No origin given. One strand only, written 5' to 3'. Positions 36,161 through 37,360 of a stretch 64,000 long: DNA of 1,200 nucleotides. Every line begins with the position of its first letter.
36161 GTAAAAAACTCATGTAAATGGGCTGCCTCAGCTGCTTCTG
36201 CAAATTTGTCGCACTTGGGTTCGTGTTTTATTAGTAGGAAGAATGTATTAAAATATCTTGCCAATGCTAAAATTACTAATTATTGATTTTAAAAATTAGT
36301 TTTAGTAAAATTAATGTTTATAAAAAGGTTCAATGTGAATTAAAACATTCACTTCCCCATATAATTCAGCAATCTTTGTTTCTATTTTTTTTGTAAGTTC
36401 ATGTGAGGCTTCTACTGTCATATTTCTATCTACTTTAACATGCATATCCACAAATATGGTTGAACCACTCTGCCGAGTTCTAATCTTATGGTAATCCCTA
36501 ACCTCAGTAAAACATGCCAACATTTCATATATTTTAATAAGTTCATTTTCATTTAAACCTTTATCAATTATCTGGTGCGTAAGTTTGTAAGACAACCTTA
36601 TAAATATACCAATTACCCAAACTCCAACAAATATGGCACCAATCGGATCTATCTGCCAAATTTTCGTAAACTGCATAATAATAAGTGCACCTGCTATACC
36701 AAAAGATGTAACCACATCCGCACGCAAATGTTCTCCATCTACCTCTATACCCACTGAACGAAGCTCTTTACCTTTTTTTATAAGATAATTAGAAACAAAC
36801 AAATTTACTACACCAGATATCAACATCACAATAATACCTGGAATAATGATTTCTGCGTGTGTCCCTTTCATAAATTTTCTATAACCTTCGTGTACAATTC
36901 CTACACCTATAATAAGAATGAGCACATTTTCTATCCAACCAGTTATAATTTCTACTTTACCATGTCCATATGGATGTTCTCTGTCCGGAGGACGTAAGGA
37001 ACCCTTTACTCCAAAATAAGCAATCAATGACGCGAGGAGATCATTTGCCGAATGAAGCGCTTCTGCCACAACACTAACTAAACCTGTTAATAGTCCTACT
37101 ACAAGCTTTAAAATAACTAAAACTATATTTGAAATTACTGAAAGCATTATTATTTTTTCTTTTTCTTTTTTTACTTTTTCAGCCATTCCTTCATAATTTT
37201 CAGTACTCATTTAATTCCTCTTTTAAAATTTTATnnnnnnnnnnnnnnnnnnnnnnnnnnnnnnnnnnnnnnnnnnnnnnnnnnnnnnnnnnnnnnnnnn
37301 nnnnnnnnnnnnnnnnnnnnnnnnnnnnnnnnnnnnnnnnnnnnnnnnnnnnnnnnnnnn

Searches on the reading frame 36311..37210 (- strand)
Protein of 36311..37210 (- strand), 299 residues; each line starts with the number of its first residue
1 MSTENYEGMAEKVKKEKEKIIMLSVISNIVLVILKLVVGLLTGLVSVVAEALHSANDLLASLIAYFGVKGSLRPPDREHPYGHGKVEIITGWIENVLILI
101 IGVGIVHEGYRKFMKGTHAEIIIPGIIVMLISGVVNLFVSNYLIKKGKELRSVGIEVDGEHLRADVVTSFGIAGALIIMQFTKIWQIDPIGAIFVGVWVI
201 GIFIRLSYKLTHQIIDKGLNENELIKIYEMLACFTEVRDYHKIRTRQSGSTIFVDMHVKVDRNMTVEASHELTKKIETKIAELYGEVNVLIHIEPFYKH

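Call 24: search_protein_families(library=pfam, proteins=[window:36311-37210:-], max_evalue=0.00001)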
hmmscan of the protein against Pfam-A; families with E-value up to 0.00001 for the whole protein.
window:36311-37210:- (299 aa): 2 families
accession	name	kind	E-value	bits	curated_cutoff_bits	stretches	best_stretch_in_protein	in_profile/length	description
PF01545.26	Cation_efflux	-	5.6e-40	137.7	26.6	1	22-209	2-192/198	Cation efflux family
PF16916.11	ZT_dimer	-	2.7e-23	82.2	26.7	1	220-296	2-78/78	Dimerisation domain of Zinc Transporter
